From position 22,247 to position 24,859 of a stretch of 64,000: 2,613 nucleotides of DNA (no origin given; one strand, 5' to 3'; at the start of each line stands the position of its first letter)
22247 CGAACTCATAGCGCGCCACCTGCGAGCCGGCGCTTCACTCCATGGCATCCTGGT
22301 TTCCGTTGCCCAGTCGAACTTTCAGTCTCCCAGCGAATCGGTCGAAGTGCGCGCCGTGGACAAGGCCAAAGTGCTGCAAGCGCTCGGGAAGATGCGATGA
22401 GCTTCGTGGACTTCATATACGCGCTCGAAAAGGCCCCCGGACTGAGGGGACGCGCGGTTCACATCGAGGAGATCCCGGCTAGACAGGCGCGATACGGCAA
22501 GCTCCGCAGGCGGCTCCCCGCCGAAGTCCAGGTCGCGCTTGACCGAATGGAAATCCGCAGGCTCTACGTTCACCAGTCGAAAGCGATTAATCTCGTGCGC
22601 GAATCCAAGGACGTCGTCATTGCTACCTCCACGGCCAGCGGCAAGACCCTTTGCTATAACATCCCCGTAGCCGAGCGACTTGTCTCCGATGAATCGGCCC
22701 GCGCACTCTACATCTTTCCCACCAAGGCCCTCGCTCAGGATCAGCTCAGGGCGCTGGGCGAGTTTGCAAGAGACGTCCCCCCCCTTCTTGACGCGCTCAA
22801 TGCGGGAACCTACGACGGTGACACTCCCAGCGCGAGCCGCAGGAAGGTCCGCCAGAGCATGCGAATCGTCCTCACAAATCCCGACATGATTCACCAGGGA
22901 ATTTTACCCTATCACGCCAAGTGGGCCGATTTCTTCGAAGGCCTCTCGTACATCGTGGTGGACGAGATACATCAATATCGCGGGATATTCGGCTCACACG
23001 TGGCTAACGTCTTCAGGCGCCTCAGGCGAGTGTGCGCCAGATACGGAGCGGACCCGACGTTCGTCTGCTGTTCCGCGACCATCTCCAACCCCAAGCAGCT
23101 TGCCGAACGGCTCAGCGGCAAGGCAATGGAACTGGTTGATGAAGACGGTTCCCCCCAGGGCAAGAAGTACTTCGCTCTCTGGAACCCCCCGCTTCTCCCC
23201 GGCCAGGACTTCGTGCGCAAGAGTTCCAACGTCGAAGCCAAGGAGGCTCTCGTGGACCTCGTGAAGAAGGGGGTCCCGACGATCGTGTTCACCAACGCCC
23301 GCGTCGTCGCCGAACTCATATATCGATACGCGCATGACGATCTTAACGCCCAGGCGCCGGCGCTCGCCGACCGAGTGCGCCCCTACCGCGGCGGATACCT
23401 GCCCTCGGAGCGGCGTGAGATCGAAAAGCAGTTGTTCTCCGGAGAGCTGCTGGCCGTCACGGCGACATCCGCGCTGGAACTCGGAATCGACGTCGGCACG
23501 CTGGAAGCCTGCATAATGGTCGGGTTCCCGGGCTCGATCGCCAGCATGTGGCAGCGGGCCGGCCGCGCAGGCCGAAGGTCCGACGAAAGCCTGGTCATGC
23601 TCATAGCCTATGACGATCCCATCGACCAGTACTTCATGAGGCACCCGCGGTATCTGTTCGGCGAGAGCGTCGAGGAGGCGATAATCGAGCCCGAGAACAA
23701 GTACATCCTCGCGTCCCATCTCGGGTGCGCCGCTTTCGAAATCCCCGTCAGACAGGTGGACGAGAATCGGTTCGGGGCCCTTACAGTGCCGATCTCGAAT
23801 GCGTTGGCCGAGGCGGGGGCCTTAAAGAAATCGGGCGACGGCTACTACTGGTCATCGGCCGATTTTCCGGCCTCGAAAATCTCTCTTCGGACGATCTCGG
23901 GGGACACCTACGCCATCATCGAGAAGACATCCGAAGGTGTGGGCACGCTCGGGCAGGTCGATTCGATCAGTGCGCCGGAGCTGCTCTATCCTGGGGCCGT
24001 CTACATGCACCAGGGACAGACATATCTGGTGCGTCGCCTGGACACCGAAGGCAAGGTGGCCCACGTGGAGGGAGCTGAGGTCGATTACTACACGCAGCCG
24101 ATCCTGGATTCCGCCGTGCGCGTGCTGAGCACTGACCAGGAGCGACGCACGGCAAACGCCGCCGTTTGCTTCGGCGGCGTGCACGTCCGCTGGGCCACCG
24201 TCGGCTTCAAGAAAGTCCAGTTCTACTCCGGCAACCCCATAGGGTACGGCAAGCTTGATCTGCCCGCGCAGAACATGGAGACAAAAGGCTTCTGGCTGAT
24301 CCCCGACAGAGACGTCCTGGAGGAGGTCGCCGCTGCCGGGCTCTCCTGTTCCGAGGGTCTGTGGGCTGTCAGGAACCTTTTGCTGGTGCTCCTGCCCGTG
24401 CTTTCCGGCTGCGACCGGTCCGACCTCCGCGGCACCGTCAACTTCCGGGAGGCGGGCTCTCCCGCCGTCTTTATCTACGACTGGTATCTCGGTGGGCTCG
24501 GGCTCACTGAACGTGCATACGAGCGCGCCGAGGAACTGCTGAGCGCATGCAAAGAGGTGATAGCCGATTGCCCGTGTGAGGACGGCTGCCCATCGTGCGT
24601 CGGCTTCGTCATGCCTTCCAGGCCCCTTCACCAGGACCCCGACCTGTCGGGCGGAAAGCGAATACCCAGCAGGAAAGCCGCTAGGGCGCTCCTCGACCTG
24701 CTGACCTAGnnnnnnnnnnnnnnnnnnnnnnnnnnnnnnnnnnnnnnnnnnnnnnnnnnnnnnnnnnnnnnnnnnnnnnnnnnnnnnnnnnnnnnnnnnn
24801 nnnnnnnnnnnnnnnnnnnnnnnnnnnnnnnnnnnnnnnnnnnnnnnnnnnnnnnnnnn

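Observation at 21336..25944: Candidate expanded MrfAB-type repair or nucleic-acid-processing module: three-domain nuclease translationally coupled to a DExH/DUF1998 helicase, then a DEDD exonuclease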

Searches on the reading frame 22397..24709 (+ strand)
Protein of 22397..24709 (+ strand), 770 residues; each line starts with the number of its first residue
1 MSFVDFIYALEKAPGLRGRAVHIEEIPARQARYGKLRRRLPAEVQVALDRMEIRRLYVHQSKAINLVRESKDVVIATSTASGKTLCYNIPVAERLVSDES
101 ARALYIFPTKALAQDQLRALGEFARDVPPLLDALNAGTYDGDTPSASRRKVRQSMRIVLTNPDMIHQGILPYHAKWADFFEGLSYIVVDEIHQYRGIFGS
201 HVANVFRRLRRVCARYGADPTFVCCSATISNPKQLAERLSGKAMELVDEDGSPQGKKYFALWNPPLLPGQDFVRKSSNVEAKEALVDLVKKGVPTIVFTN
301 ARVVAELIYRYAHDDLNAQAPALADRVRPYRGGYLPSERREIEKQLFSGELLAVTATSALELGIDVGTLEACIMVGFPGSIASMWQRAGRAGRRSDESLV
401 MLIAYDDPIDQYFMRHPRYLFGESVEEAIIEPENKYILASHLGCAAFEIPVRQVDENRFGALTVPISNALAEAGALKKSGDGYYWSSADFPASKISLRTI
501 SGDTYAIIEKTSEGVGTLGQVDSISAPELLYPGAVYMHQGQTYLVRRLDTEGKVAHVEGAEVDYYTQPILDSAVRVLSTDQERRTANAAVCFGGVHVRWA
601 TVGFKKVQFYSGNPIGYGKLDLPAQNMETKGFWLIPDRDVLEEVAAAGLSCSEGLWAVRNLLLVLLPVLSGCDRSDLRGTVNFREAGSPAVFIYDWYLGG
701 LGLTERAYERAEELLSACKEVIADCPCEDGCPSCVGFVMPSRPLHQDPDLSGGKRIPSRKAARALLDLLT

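Call 3: search_protein_families(library=pfam, proteins=[window:22397-24709:+], max_evalue=0.1)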
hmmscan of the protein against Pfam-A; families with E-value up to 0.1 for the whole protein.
window:22397-24709:+ (770 aa): 6 families
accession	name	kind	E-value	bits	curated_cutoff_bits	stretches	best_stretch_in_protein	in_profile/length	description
PF00270.35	DEAD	-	1.1e-31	110.2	26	1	59-233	3-165/167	DEAD/DEAH box helicase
PF09369.15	MZB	-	5e-19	69.2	24.2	1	660-735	3-80/80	MrfA Zn-binding domain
PF00271.37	Helicase_C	-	1.8e-13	51.1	23.5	1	283-394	4-109/110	Helicase conserved C-terminal domain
PF22982.3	WHD_HRQ1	-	6.1e-13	50.1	27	1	430-500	1-70/70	ATP-dependent helicase HRQ1, winged helix domain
PF04851.21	ResIII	-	5.8e-07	30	22.5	1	58-202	6-146/164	Type III restriction enzyme, res subunit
PF22590.2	Cas3-like_C_2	-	0.066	13.9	27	0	323-395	28-105/106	CRISPR-associated nuclease/helicase Cas3, C-terminal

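Call 4: search_protein_families(library=ncbifam, proteins=[window:22397-24709:+], max_evalue=0.1)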
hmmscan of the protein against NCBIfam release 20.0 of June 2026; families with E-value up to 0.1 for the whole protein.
window:22397-24709:+ (770 aa): 33 families (the best 25 are shown)
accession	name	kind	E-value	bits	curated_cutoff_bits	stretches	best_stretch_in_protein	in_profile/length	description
TIGR03817.1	DECH_helic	hypoth_equivalog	7.5e-226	751.8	874.1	1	21-735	2-714/742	helicase/secretion neighborhood putative DEAH-box helicase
TIGR04121.1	DEXH_lig_assoc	equivalog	1e-43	149.2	850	1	57-398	15-350/804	ligase-associated DNA damage response DEXH box helicase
NF010338.0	PRK13767.1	equivalog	1.4e-37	129.5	849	1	59-398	37-389/877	ATP-dependent helicase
NF007284.0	PRK09751.1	equivalog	1.3e-19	69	1496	2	331-394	356-419/1538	ATP-dependent helicase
NF041063.1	DpdF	equivalog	7.7e-18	64.4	550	2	66-230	154-323/813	protein DpdF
NF002654.0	PRK02362.1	equivalog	6.3e-17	61.1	887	1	40-314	8-265/739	ATP-dependent DNA helicase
NF041067.1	DpdJ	equivalog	6.3e-16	57.2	800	2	185-249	364-425/1482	protein DpdJ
TIGR00614.1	recQ_fam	subfamily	1.1e-14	54.1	219.8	2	327-403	253-329/470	RecQ family ATP-dependent DNA helicase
NF001308.0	PRK00254.1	equivalog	1.2e-14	53.5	1216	1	45-306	13-252/720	ATP-dependent DNA helicase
NF010337.0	PRK13766.1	equivalog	3e-14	52.1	610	2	60-198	21-148/781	Hef nuclease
NF002251.0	PRK01172.1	equivalog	5.7e-12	44.7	891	1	55-309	22-253/674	ATP-dependent DNA helicase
TIGR01389.1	recQ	equivalog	3.1e-11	42.4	640.2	1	59-403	17-327/591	DNA helicase RecQ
TIGR01587.1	cas3_core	equivalog_domain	2.9e-10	39.8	102.45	1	73-395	2-320/358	CRISPR-associated helicase Cas3'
NF040935.1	helicase_Hel308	equivalog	6e-10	37.9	1200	1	41-243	12-195/704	ATP-dependent DNA helicase Hel308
NF008279.0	PRK11057.1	equivalog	3.9e-09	35.5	1015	2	326-415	262-349/608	ATP-dependent DNA helicase RecQ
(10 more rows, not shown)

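Call 5: search_protein_families(library=padloc, proteins=[window:22397-24709:+], max_evalue=0.1)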
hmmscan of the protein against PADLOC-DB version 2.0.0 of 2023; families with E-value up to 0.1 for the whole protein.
window:22397-24709:+ (770 aa): 64 families (the best 25 are shown)
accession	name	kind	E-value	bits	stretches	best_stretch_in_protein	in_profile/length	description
PDLC03960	SngC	-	4.8e-41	139.3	1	50-406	19-375/720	-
PDLC02503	BrxHI|BrxHII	-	1.9e-38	130.2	1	42-399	10-347/698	BrxHI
PDLC00037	DruE3|DruE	-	4.1e-33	112.3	4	343-442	1049-1149/2055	SNF2 family N-terminal domain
PDLC00013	DruE1|DruE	-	7.6e-32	108.2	4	356-444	1088-1177/1776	SNF2 family N-terminal domain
PDLC00036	DruE3|DruE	-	3.4e-31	105.3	3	54-236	91-292/2023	SNF2 family N-terminal domain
PDLC00035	DruE3|DruE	-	1.2e-25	87.5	2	54-240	101-310/1460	SNF2 family N-terminal domain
PDLC02501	BrxHI|BrxHII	-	1.3e-25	87.7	2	39-242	6-208/925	BrxHI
PDLC02570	DrmA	-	2.4e-22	77.1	2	186-425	413-656/851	DrmA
PDLC03928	PsyrT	-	2.1e-21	73.9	2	327-416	268-359/689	-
PDLC00051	DruE4|DruE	-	1.8e-20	70.2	3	349-423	1125-1198/1829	SNF2 family N-terminal domain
PDLC00015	DruE2|DruE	-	9.7e-20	67.9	3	308-423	1130-1244/1887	SNF2 family N-terminal domain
PDLC00014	DruE2|DruE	-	3.9e-19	65.7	3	308-423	1160-1273/1928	SNF2 family N-terminal domain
PDLC02896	DpdJ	-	7.7e-19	64.9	3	183-248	369-431/1487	DpdJ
PDLC02864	DpdF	-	1.4e-18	65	1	49-414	16-349/610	DpdF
PDLC02870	DpdF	-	2e-16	57.6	1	46-426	4-347/534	DpdF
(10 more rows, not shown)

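Call 32: search_solved_structures(query=window:22397-24709:+, max_evalue=1e-10, show_alignments=1)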
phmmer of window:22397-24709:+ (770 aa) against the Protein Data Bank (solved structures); distinct sequences matched with E-value up to 1e-10: 5.
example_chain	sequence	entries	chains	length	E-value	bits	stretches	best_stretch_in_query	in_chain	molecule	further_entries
6znp_A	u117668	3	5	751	1e-203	681.8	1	20-737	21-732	Uncharacterized ATP-dependent helicase YprA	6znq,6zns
5v9x_A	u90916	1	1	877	1.5e-23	86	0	60-311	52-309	ATP-dependent DNA helicase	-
7lhl_A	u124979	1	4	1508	4.9e-23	84.4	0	60-311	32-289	ATP-dependent DNA helicase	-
9tu7_Y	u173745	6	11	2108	7e-15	57.4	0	333-401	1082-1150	DEAD/DEAH box helicase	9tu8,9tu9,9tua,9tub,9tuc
2zj2_A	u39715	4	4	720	3.3e-11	45.3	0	42-308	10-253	Putative ski2-type helicase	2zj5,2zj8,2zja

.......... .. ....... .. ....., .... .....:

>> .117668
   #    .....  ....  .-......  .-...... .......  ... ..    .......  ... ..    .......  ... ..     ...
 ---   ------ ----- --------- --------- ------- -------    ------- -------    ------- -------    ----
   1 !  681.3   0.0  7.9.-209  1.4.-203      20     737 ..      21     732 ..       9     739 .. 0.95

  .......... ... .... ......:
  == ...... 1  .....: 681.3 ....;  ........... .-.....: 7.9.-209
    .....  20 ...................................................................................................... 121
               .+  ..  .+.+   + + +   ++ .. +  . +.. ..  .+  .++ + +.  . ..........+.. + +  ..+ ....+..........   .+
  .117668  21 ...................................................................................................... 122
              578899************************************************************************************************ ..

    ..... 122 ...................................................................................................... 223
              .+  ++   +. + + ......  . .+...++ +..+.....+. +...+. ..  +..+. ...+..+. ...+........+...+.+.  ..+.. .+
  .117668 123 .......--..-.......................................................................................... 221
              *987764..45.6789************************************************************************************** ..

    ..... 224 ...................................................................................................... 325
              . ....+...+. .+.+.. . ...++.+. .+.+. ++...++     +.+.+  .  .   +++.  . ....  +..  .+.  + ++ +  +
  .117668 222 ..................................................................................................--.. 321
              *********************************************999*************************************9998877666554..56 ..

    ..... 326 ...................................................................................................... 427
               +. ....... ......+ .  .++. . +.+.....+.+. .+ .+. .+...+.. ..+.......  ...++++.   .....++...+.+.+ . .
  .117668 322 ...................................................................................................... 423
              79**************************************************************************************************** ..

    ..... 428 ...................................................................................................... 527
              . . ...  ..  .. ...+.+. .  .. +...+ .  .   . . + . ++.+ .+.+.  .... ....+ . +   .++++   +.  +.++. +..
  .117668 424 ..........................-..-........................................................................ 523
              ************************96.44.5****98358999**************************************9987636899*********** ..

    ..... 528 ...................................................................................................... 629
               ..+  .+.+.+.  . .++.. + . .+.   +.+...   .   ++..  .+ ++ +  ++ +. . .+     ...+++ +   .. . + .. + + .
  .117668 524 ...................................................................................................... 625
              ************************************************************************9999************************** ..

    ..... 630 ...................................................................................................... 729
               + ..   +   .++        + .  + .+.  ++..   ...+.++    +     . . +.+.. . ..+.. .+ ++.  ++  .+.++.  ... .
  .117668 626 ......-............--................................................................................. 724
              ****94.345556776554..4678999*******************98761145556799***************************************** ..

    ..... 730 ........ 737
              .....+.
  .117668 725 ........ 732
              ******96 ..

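Call 78: find_homologous_proteins(query=window:22397-24709:+, max_evalue=1e-50)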
Query window:22397-24709:+ (770 aa): 8000 proteins with E <= 1e-50 among 8000 candidates; the best 120 are listed.
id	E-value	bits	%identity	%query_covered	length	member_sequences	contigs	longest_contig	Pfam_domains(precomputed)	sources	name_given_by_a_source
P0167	0.0e+0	1613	100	92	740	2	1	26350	PF00270.36,PF09369.16,PF00271.38,PF22982.4,PF04851.22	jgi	-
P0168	0.0e+0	1554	86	100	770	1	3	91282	PF00270.36,PF09369.16,PF00271.38,PF22982.4,PF04851.22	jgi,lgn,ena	-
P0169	0.0e+0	1506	85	100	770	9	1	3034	PF00270.36,PF09369.16,PF00271.38,PF22982.4,PF04851.22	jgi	-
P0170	7.6e-292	988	57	100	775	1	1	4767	PF00270.36,PF09369.16,PF00271.38,PF22982.4,PF04851.22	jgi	jgi:DEAD/DEAH box helicase domain-containing protein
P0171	1.9e-287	974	55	100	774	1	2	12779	PF00270.36,PF09369.16,PF00271.38,PF22982.4,PF04851.22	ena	-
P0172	4.9e-287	972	55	100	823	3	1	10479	PF00270.36,PF09369.16,PF00271.38,PF22982.4,PF04851.22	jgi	-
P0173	9.0e-287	971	56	100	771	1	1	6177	PF00270.36,PF09369.16,PF00271.38,PF22982.4,PF04851.22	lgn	-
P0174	9.1e-287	971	57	100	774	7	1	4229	PF00270.36,PF09369.16,PF00271.38,PF22982.4,PF04851.22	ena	-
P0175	4.0e-286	969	55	98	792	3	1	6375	PF00270.36,PF09369.16,PF00271.38,PF22982.4,PF04851.22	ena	-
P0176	6.5e-286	969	55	99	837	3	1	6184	PF00270.36,PF09369.16,PF00271.38,PF22982.4,PF04851.22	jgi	jgi:DEAD/DEAH box helicase domain-containing protein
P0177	8.0e-286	968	55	100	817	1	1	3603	PF00270.36,PF09369.16,PF00271.38,PF22982.4,PF04851.22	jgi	jgi:DEAD/DEAH box helicase domain-containing protein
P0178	1.6e-284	964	56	100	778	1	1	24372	PF00270.36,PF09369.16,PF00271.38,PF22982.4,PF04851.22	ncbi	-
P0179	2.5e-284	963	54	99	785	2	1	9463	PF00270.36,PF09369.16,PF00271.38,PF22982.4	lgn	-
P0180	2.5e-284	963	55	100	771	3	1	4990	PF00270.36,PF09369.16,PF00271.38,PF22982.4,PF04851.22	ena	-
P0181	4.0e-284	963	54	100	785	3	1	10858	PF00270.36,PF09369.16,PF00271.38,PF22982.4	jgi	-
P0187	8.4e-284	962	55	99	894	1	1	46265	PF00270.36,PF09369.16,PF00271.38,PF22982.4,PF04851.22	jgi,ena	-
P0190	2.1e-283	960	55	98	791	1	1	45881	PF00270.36,PF09369.16,PF00271.38,PF22982.4,PF04851.22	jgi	jgi:DEAD/DEAH box helicase domain-containing protein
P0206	8.9e-282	955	54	100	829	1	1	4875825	PF00270.36,PF09369.16,PF00271.38,PF22982.4,PF04851.22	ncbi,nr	ncbi:MAG: DEAD/DEAH box helicase [Armatimonadota bacterium]|nr:MAG: DEAD/DEAH box helicase [Armatimo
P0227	8.0e-278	942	54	100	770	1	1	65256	PF00270.36,PF09369.16,PF00271.38,PF22982.4,PF04851.22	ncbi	ncbi:MAG: DEAD/DEAH box helicase [Candidatus Eisenbacteria bacterium]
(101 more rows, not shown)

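Call 79: find_encoding_contigs(protein=P0171, flank=6000, max_places=1)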
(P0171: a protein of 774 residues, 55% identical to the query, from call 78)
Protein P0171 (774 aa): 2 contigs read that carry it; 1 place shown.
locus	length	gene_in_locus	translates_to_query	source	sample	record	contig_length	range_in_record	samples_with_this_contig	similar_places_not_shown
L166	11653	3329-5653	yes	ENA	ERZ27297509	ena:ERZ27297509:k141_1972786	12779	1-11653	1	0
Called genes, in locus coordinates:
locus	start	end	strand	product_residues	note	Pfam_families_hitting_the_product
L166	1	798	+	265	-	?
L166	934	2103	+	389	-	PF00578:AhpC-TSA, PF08534:Redoxin (weak), PF13905:Thioredoxin_8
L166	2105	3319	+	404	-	PF01208:URO-D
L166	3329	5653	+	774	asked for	PF00270:DEAD, PF04851:ResIII (weak), PF00271:Helicase_C, PF22982:WHD_HRQ1, PF09369:MZB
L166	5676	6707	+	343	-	PF12715:Abhydrolase_7, PF05448:AXE1, PF22244:GCE_fung (faint), PF01738:DLH (faint), PF00326:Peptidase_S9 (faint)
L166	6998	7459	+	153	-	PF04073:tRNA_edit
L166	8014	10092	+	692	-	PF07503:zf-HYPF, PF01300:Sua5_yciO_yrdC, PF17788:HypF_C, PF22521:HypF_C_2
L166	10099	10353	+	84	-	PF01455:HupF_HypC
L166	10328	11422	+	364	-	PF01924:HypD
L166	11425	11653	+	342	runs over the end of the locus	PF00586:AIRS, PF02769:AIRS_C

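Call 80: find_encoding_contigs(protein=P0187, flank=6000, max_places=1)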
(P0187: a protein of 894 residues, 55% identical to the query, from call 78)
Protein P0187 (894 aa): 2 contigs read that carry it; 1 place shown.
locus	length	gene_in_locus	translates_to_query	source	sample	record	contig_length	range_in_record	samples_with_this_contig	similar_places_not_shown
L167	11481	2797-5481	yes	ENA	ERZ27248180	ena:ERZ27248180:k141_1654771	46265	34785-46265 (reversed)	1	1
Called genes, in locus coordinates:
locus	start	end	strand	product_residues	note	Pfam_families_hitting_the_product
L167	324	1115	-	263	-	PF01555:N6_N4_Mtase, PF01170:UPF0020 (faint), PF01555:N6_N4_Mtase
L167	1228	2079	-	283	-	PF00590:TP_methylase, PF23016:RsmI_C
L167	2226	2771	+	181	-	PF10050:DUF2284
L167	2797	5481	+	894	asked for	PF00270:DEAD, PF04851:ResIII (weak), PF00271:Helicase_C, PF22982:WHD_HRQ1, PF09369:MZB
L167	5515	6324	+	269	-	PF13482:RNase_H_2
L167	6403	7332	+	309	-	PF00226:DnaJ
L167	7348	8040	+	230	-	-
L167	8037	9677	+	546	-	PF13552:DUF4127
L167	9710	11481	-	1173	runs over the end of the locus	PF00580:UvrD-helicase, PF13245:AAA_19, PF13538:UvrD_C_2 (faint), PF13361:UvrD_C, PF12705:PDDEXK_1, PF01930:Cas_Cas4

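Call 81: find_encoding_contigs(protein=P0190, flank=6000, max_places=1)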
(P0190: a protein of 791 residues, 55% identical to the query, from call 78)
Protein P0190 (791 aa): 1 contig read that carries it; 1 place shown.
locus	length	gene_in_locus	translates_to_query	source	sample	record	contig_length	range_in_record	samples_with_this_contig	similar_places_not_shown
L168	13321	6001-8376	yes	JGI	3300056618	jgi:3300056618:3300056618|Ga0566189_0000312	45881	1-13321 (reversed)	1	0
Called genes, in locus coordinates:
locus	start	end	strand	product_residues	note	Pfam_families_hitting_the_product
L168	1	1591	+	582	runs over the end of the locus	PF00795:CN_hydrolase, PF02540:NAD_synthase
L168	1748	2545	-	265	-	PF02674:Colicin_V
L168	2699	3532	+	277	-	PF01726:LexA_DNA_bind, PF00717:Peptidase_S24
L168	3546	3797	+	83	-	-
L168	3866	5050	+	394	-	PF00817:IMS, PF21999:IMS_HHH_1 (weak), PF11799:IMS_C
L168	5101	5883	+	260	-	PF01904:DUF72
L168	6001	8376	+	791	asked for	PF00270:DEAD, PF04851:ResIII (weak), PF00271:Helicase_C, PF22982:WHD_HRQ1, PF09369:MZB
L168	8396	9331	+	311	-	PF13482:RNase_H_2, PF03104:DNA_pol_B_exo1 (faint)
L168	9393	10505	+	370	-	PF00586:AIRS, PF02769:AIRS_C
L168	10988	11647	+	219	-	-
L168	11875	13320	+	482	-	?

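Call 82: find_encoding_contigs(protein=P0206, flank=6000, max_places=1)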
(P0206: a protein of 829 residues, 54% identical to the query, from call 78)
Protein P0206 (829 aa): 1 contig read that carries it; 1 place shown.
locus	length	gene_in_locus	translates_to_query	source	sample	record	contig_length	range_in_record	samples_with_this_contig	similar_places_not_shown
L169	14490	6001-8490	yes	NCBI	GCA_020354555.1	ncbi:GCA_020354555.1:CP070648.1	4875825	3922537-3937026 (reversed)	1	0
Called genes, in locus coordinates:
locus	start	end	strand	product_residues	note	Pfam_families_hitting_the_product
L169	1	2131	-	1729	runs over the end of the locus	-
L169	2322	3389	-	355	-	PF00180:Iso_dh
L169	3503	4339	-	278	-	PF01555:N6_N4_Mtase, PF01170:UPF0020 (faint), PF01555:N6_N4_Mtase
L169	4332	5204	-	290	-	PF00590:TP_methylase, PF23016:RsmI_C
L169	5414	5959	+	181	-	PF10050:DUF2284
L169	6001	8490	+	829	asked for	PF00270:DEAD, PF04851:ResIII (weak), PF00271:Helicase_C, PF22982:WHD_HRQ1, PF09369:MZB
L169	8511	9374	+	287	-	PF13482:RNase_H_2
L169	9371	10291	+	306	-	PF00226:DnaJ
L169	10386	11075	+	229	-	-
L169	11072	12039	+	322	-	PF13552:DUF4127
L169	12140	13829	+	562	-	PF00270:DEAD, PF04851:ResIII, PF22590:Cas3-like_C_2 (faint), PF18319:Zn_ribbon_PriA, PF00271:Helicase_C, PF18074:PriA_C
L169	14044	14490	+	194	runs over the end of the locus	-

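Call 83: find_encoding_contigs(protein=P0227, flank=6000, max_places=1)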
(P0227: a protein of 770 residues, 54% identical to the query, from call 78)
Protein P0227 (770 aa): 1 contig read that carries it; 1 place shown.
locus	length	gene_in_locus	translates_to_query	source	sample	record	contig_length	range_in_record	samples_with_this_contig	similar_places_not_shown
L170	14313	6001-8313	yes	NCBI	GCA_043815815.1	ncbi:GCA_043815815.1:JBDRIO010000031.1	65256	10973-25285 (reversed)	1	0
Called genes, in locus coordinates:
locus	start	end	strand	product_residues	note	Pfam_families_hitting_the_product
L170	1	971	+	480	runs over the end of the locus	PF00817:IMS, PF21999:IMS_HHH_1 (faint), PF11799:IMS_C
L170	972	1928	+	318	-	PF01904:DUF72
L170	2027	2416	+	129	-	PF12675:DUF3795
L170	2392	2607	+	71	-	-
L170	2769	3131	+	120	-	PF01127:Sdh_cyt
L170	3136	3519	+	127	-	PF01127:Sdh_cyt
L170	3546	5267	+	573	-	PF00890:FAD_binding_2, PF01266:DAO (weak), PF03486:HI0933_like (faint), PF07992:Pyr_redox_2 (faint), PF02910:Succ_DH_flav_C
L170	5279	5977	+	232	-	PF13085:Fer2_3, PF13187:Fer4_9 (faint), PF13237:Fer4_10, PF13183:Fer4_8, PF13534:Fer4_17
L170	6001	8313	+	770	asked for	PF00270:DEAD, PF04851:ResIII (weak), PF00271:Helicase_C, PF22982:WHD_HRQ1, PF09369:MZB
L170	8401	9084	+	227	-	PF00753:Lactamase_B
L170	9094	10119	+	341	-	PF02746:MR_MLE_N, PF13378:MR_MLE_C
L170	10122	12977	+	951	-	PF07719:TPR_2 (faint), PF01839:FG-GAP (faint), PF13517:FG-GAP_3, PF07593:UnbV_ASPIC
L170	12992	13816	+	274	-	PF13482:RNase_H_2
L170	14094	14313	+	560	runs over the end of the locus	PF01558:POR, PF01855:POR_N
